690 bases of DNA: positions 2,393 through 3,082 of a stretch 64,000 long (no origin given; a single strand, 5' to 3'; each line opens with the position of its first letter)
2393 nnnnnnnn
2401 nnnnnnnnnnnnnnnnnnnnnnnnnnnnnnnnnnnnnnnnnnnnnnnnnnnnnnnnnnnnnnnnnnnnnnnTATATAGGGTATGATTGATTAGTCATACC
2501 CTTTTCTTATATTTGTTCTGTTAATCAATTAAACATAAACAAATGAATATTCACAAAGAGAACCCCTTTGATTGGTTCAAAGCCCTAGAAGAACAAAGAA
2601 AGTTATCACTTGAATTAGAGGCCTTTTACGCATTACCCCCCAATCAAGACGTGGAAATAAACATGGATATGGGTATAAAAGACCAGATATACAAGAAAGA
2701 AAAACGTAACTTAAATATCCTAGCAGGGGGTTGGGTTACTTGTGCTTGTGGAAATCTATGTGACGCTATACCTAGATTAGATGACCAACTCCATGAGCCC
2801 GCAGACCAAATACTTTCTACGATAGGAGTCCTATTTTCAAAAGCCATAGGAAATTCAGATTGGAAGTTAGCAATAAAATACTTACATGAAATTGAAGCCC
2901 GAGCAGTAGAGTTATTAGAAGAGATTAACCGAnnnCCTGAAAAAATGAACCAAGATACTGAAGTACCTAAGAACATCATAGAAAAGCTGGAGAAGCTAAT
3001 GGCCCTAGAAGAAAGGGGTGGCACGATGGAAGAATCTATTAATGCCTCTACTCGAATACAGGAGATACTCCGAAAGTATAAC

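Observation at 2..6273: Tandemly amplified family (at least 6 copies) of a small W-x-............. protein in the early region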

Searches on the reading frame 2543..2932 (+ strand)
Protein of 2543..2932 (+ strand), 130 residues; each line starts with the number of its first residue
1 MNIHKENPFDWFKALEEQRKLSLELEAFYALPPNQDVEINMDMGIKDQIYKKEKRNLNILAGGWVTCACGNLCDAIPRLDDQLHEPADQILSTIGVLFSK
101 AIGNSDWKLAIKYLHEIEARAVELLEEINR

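Call 6: search_protein_families(library=pfam, proteins=[window:2543-2932:+], max_evalue=1)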
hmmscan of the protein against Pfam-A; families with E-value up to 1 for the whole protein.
window:2543-2932:+ (130 aa): 0 families

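Call 7: search_protein_families(library=phrogs, proteins=[window:2543-2932:+], max_evalue=1)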
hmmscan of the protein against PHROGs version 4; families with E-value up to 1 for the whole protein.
window:2543-2932:+ (130 aa): 1 family
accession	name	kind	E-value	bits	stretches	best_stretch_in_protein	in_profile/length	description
phrog_2737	-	unknown function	0.23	12.5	1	78-102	10-34/86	-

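Call 13: search_dna_similar(query=window:2543-2932:+, collection=phages, mode=protein, max_evalue=1, max_rows=30)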
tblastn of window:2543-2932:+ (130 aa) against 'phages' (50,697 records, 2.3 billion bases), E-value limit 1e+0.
No match.

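Call 18: search_solved_structures(query=A2, max_evalue=10, show_alignments=2)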
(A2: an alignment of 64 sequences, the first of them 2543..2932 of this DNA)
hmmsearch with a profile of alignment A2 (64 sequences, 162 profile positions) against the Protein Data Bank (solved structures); distinct sequences matched with E-value up to 10: 6.
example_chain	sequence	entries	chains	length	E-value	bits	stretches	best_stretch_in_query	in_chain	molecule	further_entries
6o35_A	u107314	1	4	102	0.13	15.2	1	78-143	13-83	de novo designed WSHC8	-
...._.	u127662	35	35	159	0.18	14.8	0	88-145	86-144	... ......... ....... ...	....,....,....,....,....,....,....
5h11_A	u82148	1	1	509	0.25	14.3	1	49-86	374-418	Uncharacterized protein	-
7zal_AAA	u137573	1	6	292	0.32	14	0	72-95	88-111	Crov539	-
1l4a_B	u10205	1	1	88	0.78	12.7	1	87-124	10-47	S-SYNTAXIN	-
6f63_A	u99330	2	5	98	6.1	9.8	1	88-151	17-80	Synaptonemal complex protein 1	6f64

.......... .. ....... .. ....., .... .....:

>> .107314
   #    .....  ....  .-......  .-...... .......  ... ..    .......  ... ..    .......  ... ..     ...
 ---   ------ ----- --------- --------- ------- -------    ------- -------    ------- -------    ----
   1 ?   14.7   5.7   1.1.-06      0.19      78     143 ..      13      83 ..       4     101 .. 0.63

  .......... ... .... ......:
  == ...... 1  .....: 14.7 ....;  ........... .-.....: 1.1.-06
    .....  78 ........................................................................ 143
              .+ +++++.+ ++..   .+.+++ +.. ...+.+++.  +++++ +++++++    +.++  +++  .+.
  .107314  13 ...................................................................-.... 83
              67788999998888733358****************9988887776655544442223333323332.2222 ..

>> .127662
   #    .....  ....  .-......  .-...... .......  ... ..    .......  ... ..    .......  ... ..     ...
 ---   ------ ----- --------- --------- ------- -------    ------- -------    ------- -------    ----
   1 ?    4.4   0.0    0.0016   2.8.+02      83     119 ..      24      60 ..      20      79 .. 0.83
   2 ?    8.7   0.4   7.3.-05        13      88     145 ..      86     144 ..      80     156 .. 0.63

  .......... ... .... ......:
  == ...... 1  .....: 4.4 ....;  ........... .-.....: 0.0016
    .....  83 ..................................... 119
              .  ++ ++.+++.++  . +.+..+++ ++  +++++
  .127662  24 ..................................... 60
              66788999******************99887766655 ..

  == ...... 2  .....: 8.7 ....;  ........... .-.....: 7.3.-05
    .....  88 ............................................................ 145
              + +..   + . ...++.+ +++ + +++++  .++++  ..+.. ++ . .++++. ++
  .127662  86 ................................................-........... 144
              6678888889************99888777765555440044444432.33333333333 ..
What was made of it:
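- On Any solved or predicted viral structure: PDB profile search best E = 0.13, to a de novo coiled coil (call 18).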

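Call 19: search_protein_families(library=ncbifam, proteins=[window:2543-2932:+], max_evalue=1)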
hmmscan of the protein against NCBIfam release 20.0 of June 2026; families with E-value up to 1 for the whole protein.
window:2543-2932:+ (130 aa): 0 families

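Call 21: search_protein_families(library=padloc, proteins=[window:2543-2932:+], max_evalue=1)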
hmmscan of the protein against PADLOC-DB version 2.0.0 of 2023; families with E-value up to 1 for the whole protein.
window:2543-2932:+ (130 aa): 0 families

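Call 23: predict_structure(alignment_id=A2)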
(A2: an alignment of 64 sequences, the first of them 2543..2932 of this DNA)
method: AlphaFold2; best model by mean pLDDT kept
length: 130 residues; sequences in the alignment: 64
mean_pLDDT: 90.9   pTM: 0.83
mean pLDDT of the five models: 90.9, 90.0, 87.2, 87.1, 86.7
residues with pLDDT >= 90: 101; 70-90: 19; 50-70: 6; < 50: 4
segments of 3 or more residues with pLDDT < 50: 1-4
pLDDT, mean of each block of 10 residues (from residue 1): 63 97 98 95 98 96 81 84 88 96 98 96 94
secondary structure, 60 per line:
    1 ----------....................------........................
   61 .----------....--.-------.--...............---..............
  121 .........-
elements in order: H11-30 H37-61 H72-75 H89-103 H107-129
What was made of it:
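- Model. pLDDT 90.9, pTM 0.83, all-helical (call 23). The domain is only about 105 aa and all-helical (call 23).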

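Call 26: fold_search(model_id=the predicted structure, library=pdb)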
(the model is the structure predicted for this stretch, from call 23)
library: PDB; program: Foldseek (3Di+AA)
matches with E <= 10: 134; with E <= 0.001: 0
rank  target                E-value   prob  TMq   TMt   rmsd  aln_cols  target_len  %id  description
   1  3jbk_M                1.1e+00  0.18  0.34  0.34  10.9       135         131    9  Cryo-EM reconstruction of the metavinculin-actin interface (released 2015-11-04)
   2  9dm3_MODEL_1_A        1.1e+00  0.14  0.31  0.30  13.6       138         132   14  De novo design of proteins that bind naphthalenediimides, powerful photooxidants with tunable photophysical pr (released 2025-03-05)
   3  9vkn_B                1.3e+00  0.13  0.28  0.25  15.3       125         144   17  Crystal structure of DhdR in complex with inducer L2HG (released 2025-08-06)
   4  2b7m_C                1.9e+00  0.28  0.42  0.13   7.9       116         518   16  Crystal Structure of the S. cerevisiae Exocyst Component Exo70p (released 2005-11-15)
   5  9wyp_X                1.9e+00  0.10  0.29  0.26   9.9       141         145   13  The PSI-ACPI supercomplex from the cryptophyte Chroomonas placoidea (released 2026-01-07)
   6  6xf1_A                1.9e+00  0.06  0.23  0.15  18.5       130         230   16  Nesprin-2G(aa1425-1649)-FHOD1(aa1-339) complex, H. sapiens (released 2021-02-03)
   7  1ez3_A                2.0e+00  0.15  0.34  0.35  15.0       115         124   11  CRYSTAL STRUCTURE OF THE NEURONAL T-SNARE SYNTAXIN-1A (released 2000-06-07)
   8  9dn6_A                2.2e+00  0.11  0.31  0.31   8.9       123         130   15  Insulin receptor bound with de novo designed agonist called "RF-405". (released 2025-10-01)
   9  8wnw                  2.3e+00  0.11  0.30  0.23  11.9       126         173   14  the structure of PsaQ (released 2024-05-29)
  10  2pfv                  2.4e+00  0.28  0.42  0.13   7.8       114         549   16  S. cerevisiae Exo70 with additional residues to 2.1 Angrstrom resolution (released 2007-05-22)
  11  7lq4_A                2.6e+00  0.11  0.29  0.21   8.9       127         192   12  Rr (RsiG)2-(c-di-GMP)2-WhiG complex (released 2021-07-14)
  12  4pac                  2.8e+00  0.09  0.26  0.23  11.5       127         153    9  Crystal Structure of Histidine-containing Phosphotransfer Protein AHP2 from Arabidopsis thaliana (released 2015-05-20)
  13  3tol_A                2.8e+00  0.07  0.25  0.30  12.7       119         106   15  Crystal structure of an engineered cytochrome cb562 that forms 1D, Zn-mediated coordination polymers (released 2012-07-04)
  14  6wz7_A                2.8e+00  0.06  0.24  0.29  12.8       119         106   16  Mn-bound structure of a TriCyt3 variant (released 2020-09-16)
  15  2b1e                  2.9e+00  0.18  0.40  0.12   8.0       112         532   15  The structures of exocyst subunit Exo70p and the Exo84p C-terminal domains reveal a common motif (released 2005-11-01)
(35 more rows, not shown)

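Call 27: fold_search(model_id=the predicted structure, library=viral)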
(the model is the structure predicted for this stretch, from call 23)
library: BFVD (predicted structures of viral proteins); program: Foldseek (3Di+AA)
matches with E <= 10: 85; with E <= 0.001: 0
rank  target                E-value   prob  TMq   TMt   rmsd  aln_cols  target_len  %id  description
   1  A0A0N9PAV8            9.9e-01  0.25  0.32  0.40  11.9       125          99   12  Uncharacterized protein [Acidianus bottle-shaped virus 2 strain ABV2]
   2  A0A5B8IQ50            1.6e+00  0.14  0.35  0.40   9.1       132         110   16  Uncharacterized protein [Mimiviridae sp. ChoanoV1]
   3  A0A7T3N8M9            2.0e+00  0.08  0.26  0.19  14.7       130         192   13  (no name in the UniProt tables at hand)
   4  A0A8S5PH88            2.0e+00  0.06  0.24  0.22  17.9       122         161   12  Tail assembly chaperone [Siphoviridae sp. ctsxw88]
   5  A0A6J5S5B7            2.6e+00  0.08  0.31  0.21   8.7       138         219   11  Uncharacterized protein [uncultured Caudovirales phage]
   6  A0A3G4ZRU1            2.7e+00  0.08  0.29  0.09  14.2       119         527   18  Uncharacterized protein [Dasosvirus sp.]
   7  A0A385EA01            3.1e+00  0.04  0.24  0.17  20.8       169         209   12  (no name in the UniProt tables at hand)
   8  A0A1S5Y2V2            3.3e+00  0.09  0.29  0.33  12.2       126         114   11  Uncharacterized protein [uncultured archaeal virus]
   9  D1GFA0                3.3e+00  0.08  0.27  0.33   9.5       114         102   17  Uncharacterized protein [Betafusellovirus yellowstonense]
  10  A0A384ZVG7            3.3e+00  0.04  0.19  0.25  16.0       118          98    9  (no name in the UniProt tables at hand)
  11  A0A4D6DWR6            3.7e+00  0.15  0.35  0.33   8.6       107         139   12  Uncharacterized protein [Edwardsiella phage pEt-SU]
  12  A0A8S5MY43            3.7e+00  0.08  0.29  0.28  11.5       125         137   13  Uncharacterized protein [Myoviridae sp. ctRRy11]
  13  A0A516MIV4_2          3.7e+00  0.06  0.27  0.05  21.1       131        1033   11  (no name in the UniProt tables at hand)
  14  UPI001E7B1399         3.7e+00  0.04  0.21  0.24  10.5       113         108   10  (no name look-up for this kind of identifier)
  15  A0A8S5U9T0            3.9e+00  0.10  0.34  0.39  11.3       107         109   13  Uncharacterized protein [Siphoviridae sp. ctKwa30]
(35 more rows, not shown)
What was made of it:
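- On Any solved or predicted viral structure: Foldseek best E is about 1 with TM at or below 0.42, against both PDB and BFVD (calls 26, 27).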

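Call 31: find_related_loci(query=A2, collection=viral_contigs, flank=10000)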
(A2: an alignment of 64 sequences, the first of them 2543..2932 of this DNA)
Query A2 (130 aa) in viral_contigs; peptide patterns used: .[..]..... (x = any residue, [..] = any of these).
65 stretches matched a pattern; 40 encode a relative of the query (tblastn E <= 1e-3); 40 distinct loci.
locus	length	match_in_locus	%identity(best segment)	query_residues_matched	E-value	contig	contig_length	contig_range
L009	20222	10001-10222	51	52-127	1e-17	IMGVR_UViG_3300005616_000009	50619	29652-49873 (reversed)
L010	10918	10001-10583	45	55-130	2e-16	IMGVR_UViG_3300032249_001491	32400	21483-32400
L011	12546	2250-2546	34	16-130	2e-15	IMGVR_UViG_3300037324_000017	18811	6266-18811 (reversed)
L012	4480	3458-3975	45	60-130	4e-15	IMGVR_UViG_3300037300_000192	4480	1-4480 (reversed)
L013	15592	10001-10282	34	3-126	5e-15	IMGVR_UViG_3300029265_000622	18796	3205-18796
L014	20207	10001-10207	45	60-130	7e-15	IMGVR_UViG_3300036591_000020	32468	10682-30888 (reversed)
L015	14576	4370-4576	45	60-130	3e-14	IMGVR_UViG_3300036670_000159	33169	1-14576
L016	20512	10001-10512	45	51-130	3e-14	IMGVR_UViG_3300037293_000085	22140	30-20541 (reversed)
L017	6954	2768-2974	44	60-130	3e-14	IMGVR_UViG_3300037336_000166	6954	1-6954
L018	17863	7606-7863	39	41-128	1e-13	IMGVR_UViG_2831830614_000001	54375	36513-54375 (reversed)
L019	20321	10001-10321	35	9-127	2e-12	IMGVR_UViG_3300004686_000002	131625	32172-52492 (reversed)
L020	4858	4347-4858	40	60-129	2e-13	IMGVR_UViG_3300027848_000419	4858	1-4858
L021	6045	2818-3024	42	60-130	3e-13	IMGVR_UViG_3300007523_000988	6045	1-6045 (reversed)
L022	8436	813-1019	42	60-130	3e-13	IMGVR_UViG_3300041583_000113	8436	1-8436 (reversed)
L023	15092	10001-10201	42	60-128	7e-13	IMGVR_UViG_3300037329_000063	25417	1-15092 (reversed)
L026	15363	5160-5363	44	61-127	1e-12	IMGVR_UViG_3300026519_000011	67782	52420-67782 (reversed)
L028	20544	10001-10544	43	38-128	3e-12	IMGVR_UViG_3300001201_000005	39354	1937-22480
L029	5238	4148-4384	40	51-130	6e-12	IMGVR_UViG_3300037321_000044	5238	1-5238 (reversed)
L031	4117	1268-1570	33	13-128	1e-11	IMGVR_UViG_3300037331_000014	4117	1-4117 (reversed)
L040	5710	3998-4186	48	61-125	4e-9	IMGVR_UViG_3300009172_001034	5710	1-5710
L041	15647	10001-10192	42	61-127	1e-8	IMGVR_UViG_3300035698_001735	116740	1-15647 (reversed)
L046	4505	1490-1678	41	61-126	5e-7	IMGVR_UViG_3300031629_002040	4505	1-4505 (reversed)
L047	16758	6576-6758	43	60-124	4e-6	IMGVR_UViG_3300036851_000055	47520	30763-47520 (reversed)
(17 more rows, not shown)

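Call 40: find_related_loci(query=A2, collection=genome_contigs, flank=8000)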
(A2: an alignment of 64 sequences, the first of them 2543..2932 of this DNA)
Query A2 (130 aa) in genome_contigs; peptide patterns used: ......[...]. (x = any residue, [..] = any of these).
27 stretches matched a pattern; 5 encode a relative of the query (tblastn E <= 1e-3); 5 distinct loci.
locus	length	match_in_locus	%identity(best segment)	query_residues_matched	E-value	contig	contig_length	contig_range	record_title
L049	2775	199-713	39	60-130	1e-14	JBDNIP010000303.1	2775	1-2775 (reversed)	MAG: Algoriphagus sp. isolate concoct.79.WLB k141_443606, whole genome shotgun sequence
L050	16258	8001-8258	39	41-128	1e-14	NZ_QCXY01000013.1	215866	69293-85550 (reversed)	Pleomorphovibrio marinus strain SW125 13, whole genome shotgun sequence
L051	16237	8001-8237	36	46-125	7e-12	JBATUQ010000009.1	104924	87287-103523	MAG: Leeuwenhoekiella sp. isolate MFD12171_ilm_asm_bin4 k127_94797, whole genome shotgun sequence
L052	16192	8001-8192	30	6-99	3e-9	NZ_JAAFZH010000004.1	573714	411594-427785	Spirosoma terrae strain KCTC 52035 4, whole genome shotgun sequence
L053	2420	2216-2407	36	40-102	6e-7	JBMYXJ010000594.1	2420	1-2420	MAG: Mycobacterium sp. isolate ME_XS_2210_bin_1 ME_XS_2210_bin_1_637, whole genome shotgun sequence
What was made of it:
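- On WhiB-like (Wbl): Hosts are mainly Bacteroidota (call 40).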

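Call 43: search_protein_families(library=pfam, proteins=[L050:2231-4228:+, L050:4300-5178:+, L050:5562-6182:+, L050:6182-6919:+, L050:6925-7314:+, L050:7947-8276:+, L050:8257-8670:+, L050:8654-9331:+, L050:11276-12094:+, L050:11992-13590:+], max_evalue=0.001)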
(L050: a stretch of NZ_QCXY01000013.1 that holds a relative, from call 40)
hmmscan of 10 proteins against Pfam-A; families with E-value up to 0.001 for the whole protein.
L050:2231-4228:+ (666 aa): 2 families
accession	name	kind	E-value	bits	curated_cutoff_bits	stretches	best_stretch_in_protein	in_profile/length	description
PF13476.12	AAA_23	-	8.9e-12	46.5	27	1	8-222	1-197/201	AAA domain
PF02463.25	SMC_N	-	1.3e-07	31.7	40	1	6-104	2-108/220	RecF/RecN/SMC N terminal domain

L050:4300-5178:+ (293 aa): 1 family
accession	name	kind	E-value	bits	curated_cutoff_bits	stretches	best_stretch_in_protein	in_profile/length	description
PF03837.19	RecT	-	3.4e-42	144.7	24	1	58-232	17-191/198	RecT family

L050:5562-6182:+ (207 aa): 0 families

L050:6182-6919:+ (246 aa): 2 families
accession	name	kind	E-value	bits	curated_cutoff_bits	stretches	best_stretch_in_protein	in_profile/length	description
PF00753.33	Lactamase_B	-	1.1e-09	39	22.7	1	12-136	6-149/196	Metallo-beta-lactamase superfamily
PF12706.13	Lactamase_B_2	-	3.4e-08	33.8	27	1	43-141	27-147/200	Beta-lactamase superfamily domain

L050:6925-7314:+ (130 aa): 0 families

L050:7947-8276:+ (110 aa): 0 families

L050:8257-8670:+ (138 aa): 0 families

L050:8654-9331:+ (226 aa): 0 families

L050:11276-12094:+ (273 aa): 0 families

L050:11992-13590:+ (533 aa): 3 families
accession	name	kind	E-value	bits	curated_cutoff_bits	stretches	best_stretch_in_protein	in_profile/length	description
PF03796.21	DnaB_C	-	3.6e-96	321.9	27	1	231-490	1-255/255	DnaB-like helicase C terminal domain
PF00772.26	DnaB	-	1.2e-25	89.9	23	1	56-157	2-103/103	DnaB-like helicase N terminal domain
PF13481.12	AAA_25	-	3.3e-14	53.4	27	1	236-407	19-190/195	AAA domain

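Call 44: search_protein_families(library=pfam, proteins=[L052:203-1651:+, L052:3685-4305:+, L052:5609-6292:+, L052:6763-7218:+, L052:7260-7622:+, L052:7618-7974:+, L052:7974-8582:+, L052:8673-9089:+, L052:9963-11927:+, L052:12294-13346:+], max_evalue=0.001)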
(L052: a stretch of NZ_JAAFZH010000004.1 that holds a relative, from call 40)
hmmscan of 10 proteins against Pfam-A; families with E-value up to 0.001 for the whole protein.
L052:203-1651:+ (483 aa): 3 families
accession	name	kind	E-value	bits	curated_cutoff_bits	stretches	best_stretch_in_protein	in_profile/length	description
PF04552.19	Sigma54_DBD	-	2.7e-54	183.7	22.8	1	323-482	2-160/160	Sigma-54, DNA binding domain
PF04963.19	Sigma54_CBD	-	5.1e-54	183.3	22.9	1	109-300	7-184/185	Sigma-54 factor, core binding domain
PF00309.25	Sigma54_AID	-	5.8e-15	55.3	23.8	1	3-48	1-46/46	Sigma-54 factor, Activator interacting domain (AID)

L052:3685-4305:+ (207 aa): 0 families

L052:5609-6292:+ (228 aa): 0 families

L052:6763-7218:+ (152 aa): 0 families

L052:7260-7622:+ (121 aa): 0 families

L052:7618-7974:+ (119 aa): 0 families

L052:7974-8582:+ (203 aa): 0 families

L052:8673-9089:+ (139 aa): 0 families

L052:9963-11927:+ (655 aa): 2 families
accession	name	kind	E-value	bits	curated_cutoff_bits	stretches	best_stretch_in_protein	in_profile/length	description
PF00476.26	DNA_pol_A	-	2.7e-70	237.7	34.3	1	297-654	25-380/381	DNA polymerase family A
PF01612.26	DNA_pol_A_exo1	-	4.3e-16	59.6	23.6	1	21-177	13-166/173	3'-5' exonuclease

L052:12294-13346:+ (351 aa): 0 families

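Call 49: search_protein_representatives(alignment_id=A2)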
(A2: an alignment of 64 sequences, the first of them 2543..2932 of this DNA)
Query: 64 sequences, 162 profile positions. Proteins with E-value up to 0.001 (for the whole library): 2235; up to 1e-10: 1635; up to 1e-30: 264. The best 150 are listed.
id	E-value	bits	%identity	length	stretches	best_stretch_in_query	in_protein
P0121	1.4e-57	210.2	-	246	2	4-113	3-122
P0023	2.4e-41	157.4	-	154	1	5-156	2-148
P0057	2.2e-40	154.3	-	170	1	4-154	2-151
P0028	3.5e-40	153.7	-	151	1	5-153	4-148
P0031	5.8e-40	153.0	-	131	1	6-125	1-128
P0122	1.2e-39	151.9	-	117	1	6-121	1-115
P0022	3.0e-39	150.6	-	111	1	6-115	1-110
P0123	4.8e-39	150.0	-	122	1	6-119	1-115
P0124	6.7e-39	149.5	-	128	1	6-124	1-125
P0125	1.2e-38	148.7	-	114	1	4-114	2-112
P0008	1.8e-38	148.1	-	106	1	6-110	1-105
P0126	3.5e-38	147.1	-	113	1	6-114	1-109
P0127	4.3e-38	146.9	-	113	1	6-118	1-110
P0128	4.8e-38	146.7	-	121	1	5-114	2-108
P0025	5.2e-38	146.6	-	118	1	5-118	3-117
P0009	1.3e-37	145.3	-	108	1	5-113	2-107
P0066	2.3e-37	144.5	-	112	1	5-116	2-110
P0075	1.7e-35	138.4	-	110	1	6-112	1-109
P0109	4.6e-35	137.0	-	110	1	7-112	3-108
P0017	1.7e-33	131.9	-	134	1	5-121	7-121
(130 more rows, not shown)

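Call 50: search_protein_families(library=phrogs, alignment_id=A2, max_evalue=0.01)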
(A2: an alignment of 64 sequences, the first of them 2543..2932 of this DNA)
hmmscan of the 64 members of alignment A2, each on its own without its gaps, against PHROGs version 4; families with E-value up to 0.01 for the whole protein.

A. member 1, window:2543-2932:+ (130 aa): 0 families

B. families by the number of members that match (of 64 scanned): 3 families
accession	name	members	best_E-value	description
phrog_11613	-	1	0.0044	-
phrog_10111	-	1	0.0046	-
phrog_25224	-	1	0.0056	-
